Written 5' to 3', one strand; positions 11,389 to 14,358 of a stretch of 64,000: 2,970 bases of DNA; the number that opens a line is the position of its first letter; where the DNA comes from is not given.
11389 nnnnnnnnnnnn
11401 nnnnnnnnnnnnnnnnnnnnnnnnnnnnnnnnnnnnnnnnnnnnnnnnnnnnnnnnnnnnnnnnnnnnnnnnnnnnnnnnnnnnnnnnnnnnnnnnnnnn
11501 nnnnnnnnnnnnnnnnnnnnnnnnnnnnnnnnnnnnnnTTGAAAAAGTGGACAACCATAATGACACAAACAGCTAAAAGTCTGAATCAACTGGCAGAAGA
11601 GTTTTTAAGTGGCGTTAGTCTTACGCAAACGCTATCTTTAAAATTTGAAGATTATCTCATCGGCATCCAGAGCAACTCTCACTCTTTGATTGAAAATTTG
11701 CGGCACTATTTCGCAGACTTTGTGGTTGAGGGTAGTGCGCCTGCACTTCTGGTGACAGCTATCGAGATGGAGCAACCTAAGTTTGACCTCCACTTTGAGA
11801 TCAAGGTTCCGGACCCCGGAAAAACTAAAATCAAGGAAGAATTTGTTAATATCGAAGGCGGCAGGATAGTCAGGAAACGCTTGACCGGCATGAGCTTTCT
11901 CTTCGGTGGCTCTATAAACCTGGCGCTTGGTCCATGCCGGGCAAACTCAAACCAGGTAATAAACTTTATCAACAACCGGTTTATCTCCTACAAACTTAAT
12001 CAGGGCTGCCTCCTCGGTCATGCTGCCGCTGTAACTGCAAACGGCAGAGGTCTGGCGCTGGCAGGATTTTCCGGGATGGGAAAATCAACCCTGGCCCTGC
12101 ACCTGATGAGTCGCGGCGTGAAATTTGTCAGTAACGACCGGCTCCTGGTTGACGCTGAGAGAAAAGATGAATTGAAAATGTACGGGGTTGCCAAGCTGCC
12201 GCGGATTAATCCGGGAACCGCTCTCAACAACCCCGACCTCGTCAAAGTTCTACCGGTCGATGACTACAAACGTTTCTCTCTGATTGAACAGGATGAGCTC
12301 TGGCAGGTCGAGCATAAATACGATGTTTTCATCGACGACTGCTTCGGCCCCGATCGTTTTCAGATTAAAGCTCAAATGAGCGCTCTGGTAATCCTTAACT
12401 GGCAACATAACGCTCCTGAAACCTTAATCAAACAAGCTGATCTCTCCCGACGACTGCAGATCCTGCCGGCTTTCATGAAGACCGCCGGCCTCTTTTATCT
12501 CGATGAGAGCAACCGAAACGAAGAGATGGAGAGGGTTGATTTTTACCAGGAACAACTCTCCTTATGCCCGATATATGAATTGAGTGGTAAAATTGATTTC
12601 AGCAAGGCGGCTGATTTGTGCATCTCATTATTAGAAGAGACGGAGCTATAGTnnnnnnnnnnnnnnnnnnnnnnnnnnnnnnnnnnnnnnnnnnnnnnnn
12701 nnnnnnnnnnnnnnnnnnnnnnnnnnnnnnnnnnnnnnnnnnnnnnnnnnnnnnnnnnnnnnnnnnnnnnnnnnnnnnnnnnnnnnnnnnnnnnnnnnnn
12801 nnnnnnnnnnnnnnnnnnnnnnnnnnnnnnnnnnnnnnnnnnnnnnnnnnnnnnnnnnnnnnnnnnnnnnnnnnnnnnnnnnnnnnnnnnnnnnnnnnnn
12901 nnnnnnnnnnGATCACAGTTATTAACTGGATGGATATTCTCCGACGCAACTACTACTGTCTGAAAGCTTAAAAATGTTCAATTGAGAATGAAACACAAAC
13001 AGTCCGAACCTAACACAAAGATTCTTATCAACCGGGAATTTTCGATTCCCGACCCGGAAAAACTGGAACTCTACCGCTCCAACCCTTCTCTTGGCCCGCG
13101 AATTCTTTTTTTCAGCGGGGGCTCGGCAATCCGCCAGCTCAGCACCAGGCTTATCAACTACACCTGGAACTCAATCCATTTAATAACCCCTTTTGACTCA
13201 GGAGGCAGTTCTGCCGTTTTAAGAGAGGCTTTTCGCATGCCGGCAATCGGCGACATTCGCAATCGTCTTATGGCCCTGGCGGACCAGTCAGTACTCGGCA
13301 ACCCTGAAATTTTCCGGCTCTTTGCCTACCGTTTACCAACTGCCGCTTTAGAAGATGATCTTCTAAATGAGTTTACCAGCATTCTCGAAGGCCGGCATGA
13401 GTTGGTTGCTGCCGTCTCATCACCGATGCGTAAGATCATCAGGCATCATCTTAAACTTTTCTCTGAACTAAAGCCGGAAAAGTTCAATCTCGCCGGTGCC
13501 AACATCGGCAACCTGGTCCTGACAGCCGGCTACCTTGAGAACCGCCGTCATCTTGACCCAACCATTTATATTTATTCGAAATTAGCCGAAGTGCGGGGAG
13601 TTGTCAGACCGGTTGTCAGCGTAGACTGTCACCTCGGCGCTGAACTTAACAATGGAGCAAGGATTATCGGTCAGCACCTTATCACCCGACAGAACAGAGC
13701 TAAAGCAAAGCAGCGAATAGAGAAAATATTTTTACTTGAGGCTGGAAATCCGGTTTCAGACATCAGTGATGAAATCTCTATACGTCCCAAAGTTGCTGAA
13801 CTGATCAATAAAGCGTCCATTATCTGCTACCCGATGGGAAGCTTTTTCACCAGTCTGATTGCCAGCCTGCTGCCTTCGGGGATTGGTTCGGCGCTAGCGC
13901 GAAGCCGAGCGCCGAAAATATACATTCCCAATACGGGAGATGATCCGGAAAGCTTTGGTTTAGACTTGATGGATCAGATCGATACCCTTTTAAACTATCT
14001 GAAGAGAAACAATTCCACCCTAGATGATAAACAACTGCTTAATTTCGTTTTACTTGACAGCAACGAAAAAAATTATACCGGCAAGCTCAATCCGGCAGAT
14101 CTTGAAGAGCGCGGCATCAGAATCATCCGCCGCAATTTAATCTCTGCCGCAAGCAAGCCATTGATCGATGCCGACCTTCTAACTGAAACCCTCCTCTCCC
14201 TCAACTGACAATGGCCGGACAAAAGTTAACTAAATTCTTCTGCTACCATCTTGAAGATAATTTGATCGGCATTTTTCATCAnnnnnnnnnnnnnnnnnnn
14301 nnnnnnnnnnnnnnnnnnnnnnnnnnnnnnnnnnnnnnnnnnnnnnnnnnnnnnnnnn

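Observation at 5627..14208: GAK-type cluster: ATP-grasp + HprK-related kinase + amphi-Trp paralogs + CofD-like + PhoU-kinase fusion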

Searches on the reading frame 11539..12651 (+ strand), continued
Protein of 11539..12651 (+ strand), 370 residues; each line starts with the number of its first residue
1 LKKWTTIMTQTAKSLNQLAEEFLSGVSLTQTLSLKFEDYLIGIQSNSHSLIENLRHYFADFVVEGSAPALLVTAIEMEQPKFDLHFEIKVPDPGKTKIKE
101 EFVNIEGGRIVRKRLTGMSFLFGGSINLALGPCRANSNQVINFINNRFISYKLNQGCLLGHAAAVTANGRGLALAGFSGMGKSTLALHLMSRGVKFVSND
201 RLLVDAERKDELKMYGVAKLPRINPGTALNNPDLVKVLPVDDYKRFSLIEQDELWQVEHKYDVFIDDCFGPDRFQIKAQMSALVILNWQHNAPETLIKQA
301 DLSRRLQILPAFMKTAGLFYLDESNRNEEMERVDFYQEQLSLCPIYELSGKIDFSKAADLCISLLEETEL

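Call 79: search_protein_families(library=ncbifam, proteins=[L006:604-2235:+, L006:2444-3235:+, L006:3422-4147:+, L006:4191-4892:+, L031:34-951:+, L031:951-1958:+, L031:2056-2844:+, L031:2910-3569:+, L075:12645-13307:+, L075:15485-16204:-], max_evalue=0.00001)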
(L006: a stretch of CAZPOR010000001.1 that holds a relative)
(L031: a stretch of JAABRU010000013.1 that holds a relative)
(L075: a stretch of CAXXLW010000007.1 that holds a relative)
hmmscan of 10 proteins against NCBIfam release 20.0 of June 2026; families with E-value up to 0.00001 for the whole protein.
L006:604-2235:+ (543 aa): 11 families
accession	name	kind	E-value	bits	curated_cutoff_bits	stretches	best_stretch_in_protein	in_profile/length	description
TIGR00974.1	3a0107s02c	equivalog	2.7e-72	243.2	193.45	1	275-535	36-271/272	phosphate ABC transporter permease PstA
TIGR02138.1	phosphate_pstC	equivalog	1.3e-34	119.6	196.45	1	259-466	29-234/296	phosphate ABC transporter permease subunit PstC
NF008430.0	PRK11268.1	equivalog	1.2e-29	103.3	439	1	280-463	67-233/295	phosphate ABC transporter permease PstA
NF008435.0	PRK11275.1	equivalog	9.5e-12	44.6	502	1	286-456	67-243/319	phosphate ABC transporter permease PstC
TIGR01581.1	Mo_ABC_porter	hypoth_equivalog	1.6e-09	37.6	210.3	1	331-465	57-186/225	ABC transporter permease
TIGR02139.1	permease_CysT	equivalog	1.7e-08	34.4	246.1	1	388-459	137-208/265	sulfate ABC transporter permease subunit CysT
NF006939.0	PRK09421.1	equivalog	4.6e-07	29.5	262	1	387-456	97-166/230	molybdate ABC transporter permease subunit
TIGR02141.1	modB_ABC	equivalog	1.3e-06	28.2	182.6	1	304-464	9-162/208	molybdate ABC transporter permease subunit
NF008208.0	PRK10971.1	equivalog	1.3e-06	28.1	415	1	388-461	145-219/277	sulfate/thiosulfate ABC transporter permease CysT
TIGR00969.1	3a0106s02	subfamily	1.5e-06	27.9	240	1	298-458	66-218/272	sulfate ABC transporter permease subunit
NF040839.1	tungstate_WtpB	equivalog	1.7e-06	27.9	340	1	307-461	58-203/251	tungstate ABC transporter permease WtpB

L006:2444-3235:+ (263 aa): 187 families (the best 25 are shown)
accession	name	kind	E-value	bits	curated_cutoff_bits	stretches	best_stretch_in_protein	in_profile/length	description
TIGR00972.1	3a0107s01c2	equivalog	1.3e-119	398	343.2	1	17-263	2-248/248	phosphate ABC transporter ATP-binding protein PstB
NF010860.0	PRK14267.1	equivalog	1.1e-89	300.4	412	1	17-263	5-253/253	phosphate ABC transporter ATP-binding protein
NF010851.0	PRK14258.1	subfamily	4.2e-79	265.6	425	1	15-262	6-260/261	phosphate ABC transporter ATP-binding protein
NF010864.0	PRK14271.1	equivalog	7.5e-72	241.7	561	1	19-261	24-265/276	phosphate ABC transporter ATP-binding protein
NF010840.0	PRK14246.1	equivalog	2.6e-69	233.7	425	1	18-262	12-256/257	phosphate ABC transporter ATP-binding protein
NF008338.0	PRK11124.1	equivalog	2.5e-47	161.4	369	1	17-258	3-240/242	arginine ABC transporter ATP-binding protein ArtP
NF007027.0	PRK09493.1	equivalog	5.1e-45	153.7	379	1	18-258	3-236/240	glutamine ABC transporter ATP-binding protein GlnQ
TIGR04521.1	ECF_ATPase_2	equivalog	7.5e-45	153.2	330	1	29-251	18-238/279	energy-coupling factor transporter ATPase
NF008428.0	PRK11264.1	equivalog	2.5e-44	151.4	406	1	17-258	4-244/250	L-cystine ABC transporter ATP-binding protein TcyN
TIGR01186.1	proV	subfamily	2.3e-42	145.4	326.6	1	27-258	4-230/363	betaine/proline/choline family ABC transporter ATP-binding protein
TIGR03265.1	PhnT2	equivalog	1.1e-40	139.9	457.7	1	15-258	3-235/353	putative 2-aminoethylphosphonate ABC transporter ATP-binding protein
TIGR03258.1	PhnT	equivalog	1.3e-39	136.3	499.15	1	17-257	9-239/359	2-aminoethylphosphonate ABC transport system ATP-binding subunit PhnT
TIGR02315.1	ABC_phnC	equivalog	2.3e-39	135.3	266.1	1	17-244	2-232/243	phosphonate ABC transporter ATP-binding protein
TIGR03005.1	ectoine_ehuA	equivalog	2.7e-39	134.9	345.4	1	21-258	5-247/252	ectoine/hydroxyectoine ABC transporter ATP-binding protein EhuA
TIGR02314.1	ABC_MetN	equivalog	1.9e-38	132.4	499.7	1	30-259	19-242/343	methionine ABC transporter ATP-binding protein MetN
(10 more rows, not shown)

L006:3422-4147:+ (241 aa): 2 families
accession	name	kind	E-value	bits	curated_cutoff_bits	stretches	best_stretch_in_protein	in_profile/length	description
TIGR02135.1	phoU_full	equivalog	3.5e-57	193.4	130.25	1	3-221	1-212/212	phosphate signaling complex protein PhoU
NF008332.0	PRK11115.1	equivalog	2.4e-44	151.6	342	1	5-225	14-226/239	phosphate signaling complex protein PhoU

L006:4191-4892:+ (233 aa): 93 families (the best 25 are shown)
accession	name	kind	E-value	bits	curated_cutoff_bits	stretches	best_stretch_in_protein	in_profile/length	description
TIGR02154.1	PhoB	equivalog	1.3e-70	237.2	296.2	1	4-231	3-225/226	phosphate regulon transcriptional regulator PhoB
NF053854.1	RespRegPhoBBctds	equivalog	4.6e-64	215.9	270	1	6-231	1-224/225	two-component system response regulator PhoB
NF040534.1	resp_reg_YycF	equivalog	7.7e-62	208.6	340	1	5-232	2-228/231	response regulator YycF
NF045944.1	ResRegRpaBCyano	equivalog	2.2e-61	207.2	330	1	7-232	1-228/229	response regulator transcription factor RpaB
NF040689.1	MtrAB_MtrA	equivalog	2.3e-61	206.9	300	1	6-231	1-218/219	MtrAB system response regulator MtrA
NF041733.1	resp_reg_CseB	equivalog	1.1e-57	195.1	350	1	5-232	2-227/228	two-component system response regulator CseB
NF007005.1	PRK09468.1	equivalog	4.5e-54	183.4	331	1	3-229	3-229/237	osmolarity response regulator transcription factor OmpR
NF033120.0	vanR_FM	exception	2.1e-52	178.1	460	1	1-233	1-231/231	vancomycin resistance response regulator transcription factor, VanR-F/VanR-M family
NF007546.0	PRK10161.1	equivalog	7.7e-52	176.1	471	1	1-231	1-225/229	phosphate response regulator transcription factor PhoB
NF008296.0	PRK11083.1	equivalog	2.1e-51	174.5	273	1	1-232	1-226/228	two-component system response regulator CreB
NF007982.1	PRK10710.1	equivalog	5.4e-51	173.4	380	1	3-231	7-227/235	envelope stress response regulator BaeR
NF033117.2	vanR_ACDEGLN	exception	9.1e-51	172.6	350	1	6-231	1-225/226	VanR-ABDEGLN family response regulator transcription factor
TIGR01387.1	cztR_silR_copR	subfamily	2.1e-46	158.3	279.2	1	6-230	1-217/218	heavy metal response regulator transcription factor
NF041209.1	resp_regPieR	equivalog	4.6e-45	154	450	1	6-231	3-227/231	two component system response regulator PieR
NF008199.0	PRK10955.1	equivalog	2.9e-44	151.7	341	1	5-231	3-228/232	envelope stress response regulator transcription factor CpxR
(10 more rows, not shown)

L031:34-951:+ (305 aa): 15 families
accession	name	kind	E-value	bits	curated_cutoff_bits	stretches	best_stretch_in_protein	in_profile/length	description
TIGR02138.1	phosphate_pstC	equivalog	2.8e-86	289.2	196.45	1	18-297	2-295/296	phosphate ABC transporter permease subunit PstC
TIGR00974.1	3a0107s02c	equivalog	4.3e-54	183.5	193.45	1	18-297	2-270/272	phosphate ABC transporter permease PstA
NF008435.0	PRK11275.1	equivalog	1e-31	110.2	502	2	148-293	163-308/319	phosphate ABC transporter permease PstC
NF008430.0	PRK11268.1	equivalog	2e-29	102.6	439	1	12-296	20-292/295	phosphate ABC transporter permease PstA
TIGR02141.1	modB_ABC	equivalog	3.4e-17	62.8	182.6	1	82-238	3-163/208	molybdate ABC transporter permease subunit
NF006939.0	PRK09421.1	equivalog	2.2e-13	50.1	262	1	79-229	12-167/230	molybdate ABC transporter permease subunit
TIGR01581.1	Mo_ABC_porter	hypoth_equivalog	1.9e-12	47.2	210.3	1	79-239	23-187/225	ABC transporter permease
TIGR00969.1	3a0106s02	subfamily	2.3e-11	43.7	240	1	31-236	21-224/272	sulfate ABC transporter permease subunit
NF038017.1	ABC_perm1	subfamily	7.9e-11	42.3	100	1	82-236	5-152/184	ABC transporter permease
TIGR02139.1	permease_CysT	equivalog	3.6e-10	39.9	246.1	1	43-238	18-215/265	sulfate ABC transporter permease subunit CysT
TIGR03255.1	PhnV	equivalog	5.5e-10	39.4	358.7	1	76-241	65-228/270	2-aminoethylphosphonate ABC transport system, membrane component PhnV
NF040839.1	tungstate_WtpB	equivalog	1.5e-09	37.8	340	1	36-234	9-204/251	tungstate ABC transporter permease WtpB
NF008049.0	PRK10782.1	subfamily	1.1e-07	31.8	212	1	82-236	20-171/217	methionine ABC transporter permease MetI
NF011687.0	PRK15107.1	equivalog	3.1e-07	30.5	318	1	76-211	13-153/224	glutamate/aspartate ABC transporter permease GltK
NF008208.0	PRK10971.1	equivalog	6.9e-07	29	415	1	54-238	38-223/277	sulfate/thiosulfate ABC transporter permease CysT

L031:951-1958:+ (335 aa): 23 families
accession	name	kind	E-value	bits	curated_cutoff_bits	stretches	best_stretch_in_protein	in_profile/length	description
TIGR00974.1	3a0107s02c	equivalog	6.1e-89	297.8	193.45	1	61-331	2-271/272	phosphate ABC transporter permease PstA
TIGR02138.1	phosphate_pstC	equivalog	9.3e-46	156.2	196.45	1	64-326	5-293/296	phosphate ABC transporter permease subunit PstC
NF008430.0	PRK11268.1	equivalog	3e-42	144.7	439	1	41-325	8-288/295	phosphate ABC transporter permease PstA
NF008435.0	PRK11275.1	equivalog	1.8e-18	66.7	502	2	182-266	166-250/319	phosphate ABC transporter permease PstC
TIGR02139.1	permease_CysT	equivalog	2.5e-12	47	246.1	1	173-266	124-212/265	sulfate ABC transporter permease subunit CysT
NF006939.0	PRK09421.1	equivalog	1.7e-11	44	262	1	167-322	62-221/230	molybdate ABC transporter permease subunit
TIGR02141.1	modB_ABC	equivalog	6.7e-11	42.2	182.6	1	126-293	11-178/208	molybdate ABC transporter permease subunit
TIGR00969.1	3a0106s02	subfamily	9.4e-11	41.7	240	1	114-278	62-235/272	sulfate ABC transporter permease subunit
NF007047.0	PRK09500.1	equivalog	1e-09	38.4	326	1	77-258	21-200/257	spermidine/putrescine ABC transporter permease PotC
TIGR01097.1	PhnE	equivalog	1.1e-09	38.2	216.7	1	89-245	35-186/252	phosphonate ABC transporter, permease protein PhnE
TIGR01581.1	Mo_ABC_porter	hypoth_equivalog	1.2e-09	38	210.3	1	121-282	29-201/225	ABC transporter permease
NF008208.0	PRK10971.1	equivalog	1.7e-09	37.6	415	1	176-266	135-220/277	sulfate/thiosulfate ABC transporter permease CysT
NF007044.0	PRK09497.1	equivalog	4.4e-08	32.9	348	1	188-256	152-220/285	spermidine/putrescine ABC transporter permease PotB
NF038017.1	ABC_perm1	subfamily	4.6e-08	33.3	100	1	120-262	3-147/184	ABC transporter permease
TIGR03255.1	PhnV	equivalog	6.3e-08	32.6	358.7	1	120-279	73-233/270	2-aminoethylphosphonate ABC transport system, membrane component PhnV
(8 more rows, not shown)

L031:2056-2844:+ (262 aa): 187 families (the best 25 are shown)
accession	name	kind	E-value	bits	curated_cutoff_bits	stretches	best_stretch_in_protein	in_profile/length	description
TIGR00972.1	3a0107s01c2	equivalog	3.3e-126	419.7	343.2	1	16-262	2-248/248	phosphate ABC transporter ATP-binding protein PstB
NF010860.0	PRK14267.1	equivalog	9.3e-94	313.8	412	1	14-262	3-253/253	phosphate ABC transporter ATP-binding protein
NF010851.0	PRK14258.1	subfamily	1e-81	274.2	425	1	16-261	8-260/261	phosphate ABC transporter ATP-binding protein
NF010864.0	PRK14271.1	equivalog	2.8e-78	262.8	561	1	16-260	22-265/276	phosphate ABC transporter ATP-binding protein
NF010840.0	PRK14246.1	equivalog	6.8e-73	245.5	425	1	20-261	15-256/257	phosphate ABC transporter ATP-binding protein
TIGR04521.1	ECF_ATPase_2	equivalog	1.1e-49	169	330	1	27-250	17-238/279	energy-coupling factor transporter ATPase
NF007027.0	PRK09493.1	equivalog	4.1e-49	167.1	379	1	20-256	6-235/240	glutamine ABC transporter ATP-binding protein GlnQ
TIGR01186.1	proV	subfamily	1.7e-48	165.6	326.6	1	28-257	6-230/363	betaine/proline/choline family ABC transporter ATP-binding protein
NF008338.0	PRK11124.1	equivalog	8.2e-47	159.7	369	1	17-257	4-240/242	arginine ABC transporter ATP-binding protein ArtP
TIGR02314.1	ABC_MetN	equivalog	2.4e-44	151.7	499.7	1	28-259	18-243/343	methionine ABC transporter ATP-binding protein MetN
TIGR04520.1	ECF_ATPase_1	equivalog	3.3e-44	151.3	315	1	17-249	2-228/269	energy-coupling factor transporter ATPase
TIGR03005.1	ectoine_ehuA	equivalog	3.9e-44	150.8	345.4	1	24-257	9-247/252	ectoine/hydroxyectoine ABC transporter ATP-binding protein EhuA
NF008428.0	PRK11264.1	equivalog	4.3e-44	150.6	406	1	26-257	14-244/250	L-cystine ABC transporter ATP-binding protein TcyN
NF010158.0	PRK13637.1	equivalog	6.8e-43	146.8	390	1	20-246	7-234/287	energy-coupling factor transporter ATPase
TIGR03265.1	PhnT2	equivalog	7.7e-43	147.1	457.7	1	19-257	8-235/353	putative 2-aminoethylphosphonate ABC transporter ATP-binding protein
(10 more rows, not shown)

L031:2910-3569:+ (219 aa): 2 families
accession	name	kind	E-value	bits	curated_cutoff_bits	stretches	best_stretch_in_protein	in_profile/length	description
TIGR02135.1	phoU_full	equivalog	3.1e-55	187.1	130.25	1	3-214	1-212/212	phosphate signaling complex protein PhoU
NF008332.0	PRK11115.1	equivalog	3.6e-41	141.2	342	1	2-218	11-226/239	phosphate signaling complex protein PhoU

L075:12645-13307:+ (220 aa): 2 families
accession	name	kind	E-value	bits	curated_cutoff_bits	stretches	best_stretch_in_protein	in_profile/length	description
TIGR02135.1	phoU_full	equivalog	2.4e-55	187.4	130.25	1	5-213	3-212/212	phosphate signaling complex protein PhoU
NF008332.0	PRK11115.1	equivalog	7.9e-40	136.9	342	1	4-218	13-227/239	phosphate signaling complex protein PhoU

L075:15485-16204:- (239 aa): 2 families
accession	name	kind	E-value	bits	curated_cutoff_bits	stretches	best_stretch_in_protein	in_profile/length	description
TIGR02135.1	phoU_full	equivalog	6.2e-57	192.6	130.25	1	35-232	12-210/212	phosphate signaling complex protein PhoU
NF008332.0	PRK11115.1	equivalog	5.9e-34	117.6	342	1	35-231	23-219/239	phosphate signaling complex protein PhoU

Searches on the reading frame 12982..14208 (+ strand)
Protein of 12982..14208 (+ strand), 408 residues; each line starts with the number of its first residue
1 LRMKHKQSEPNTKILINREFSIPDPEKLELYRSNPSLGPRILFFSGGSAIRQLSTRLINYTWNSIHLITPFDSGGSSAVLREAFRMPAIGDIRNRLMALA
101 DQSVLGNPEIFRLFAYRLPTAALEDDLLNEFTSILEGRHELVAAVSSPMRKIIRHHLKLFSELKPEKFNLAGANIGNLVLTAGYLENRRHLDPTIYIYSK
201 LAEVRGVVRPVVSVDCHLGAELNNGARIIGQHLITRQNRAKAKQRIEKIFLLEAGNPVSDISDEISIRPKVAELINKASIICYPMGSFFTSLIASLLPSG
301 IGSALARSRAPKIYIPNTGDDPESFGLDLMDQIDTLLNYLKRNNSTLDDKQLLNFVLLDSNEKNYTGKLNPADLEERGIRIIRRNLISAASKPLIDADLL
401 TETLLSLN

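Call 3: search_protein_families(library=ncbifam, proteins=[window:12982-14208:+], max_evalue=0.01)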
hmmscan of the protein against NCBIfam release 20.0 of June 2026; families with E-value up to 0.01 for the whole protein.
window:12982-14208:+ (408 aa): 2 families
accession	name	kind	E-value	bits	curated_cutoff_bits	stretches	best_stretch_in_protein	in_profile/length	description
TIGR04357.1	CofD_rel_GAK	hypoth_equivalog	2e-147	491.4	340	1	38-406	1-368/368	GAK system CofD-like protein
TIGR01826.1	CofD_related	subfamily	1.9e-32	112.9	196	2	167-406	77-307/310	uridine diphosphate-N-acetylglucosamine-binding protein YvcK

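Call 4: search_protein_families(library=pfam, proteins=[window:12982-14208:+], max_evalue=0.01)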
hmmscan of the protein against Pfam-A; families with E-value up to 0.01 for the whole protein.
window:12982-14208:+ (408 aa): 1 family
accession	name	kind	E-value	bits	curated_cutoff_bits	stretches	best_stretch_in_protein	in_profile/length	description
PF01933.23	CofD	-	4.9e-37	128.1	30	1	41-386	1-289/290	2-phospho-L-lactate transferase CofD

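Call 15: search_solved_structures(query=window:12982-14208:+, max_evalue=0.01)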
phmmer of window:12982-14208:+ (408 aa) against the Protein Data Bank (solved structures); distinct sequences matched with E-value up to 0.01: 5.
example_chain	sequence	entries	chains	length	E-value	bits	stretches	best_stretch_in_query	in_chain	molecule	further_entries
2ppv_A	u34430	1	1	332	6.2e-19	71.8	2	170-387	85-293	Uncharacterized protein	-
2o2z_A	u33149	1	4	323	1.2e-15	61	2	168-340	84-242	hypothetical protein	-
2hzb_A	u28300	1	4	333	1.9e-15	60.4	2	168-340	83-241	Hypothetical UPF0052 protein BH3568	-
2p0y_A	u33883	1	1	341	3.3e-11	46.4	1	170-388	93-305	Hypothetical protein lp_0780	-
2q7x_A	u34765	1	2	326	5.7e-07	32.5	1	169-319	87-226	UPF0052 protein SP_1565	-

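Call 41: search_protein_families(library=padloc, proteins=[window:12982-14208:+], max_evalue=0.01)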
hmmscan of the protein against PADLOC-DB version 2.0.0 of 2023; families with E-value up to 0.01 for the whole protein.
window:12982-14208:+ (408 aa): 0 families
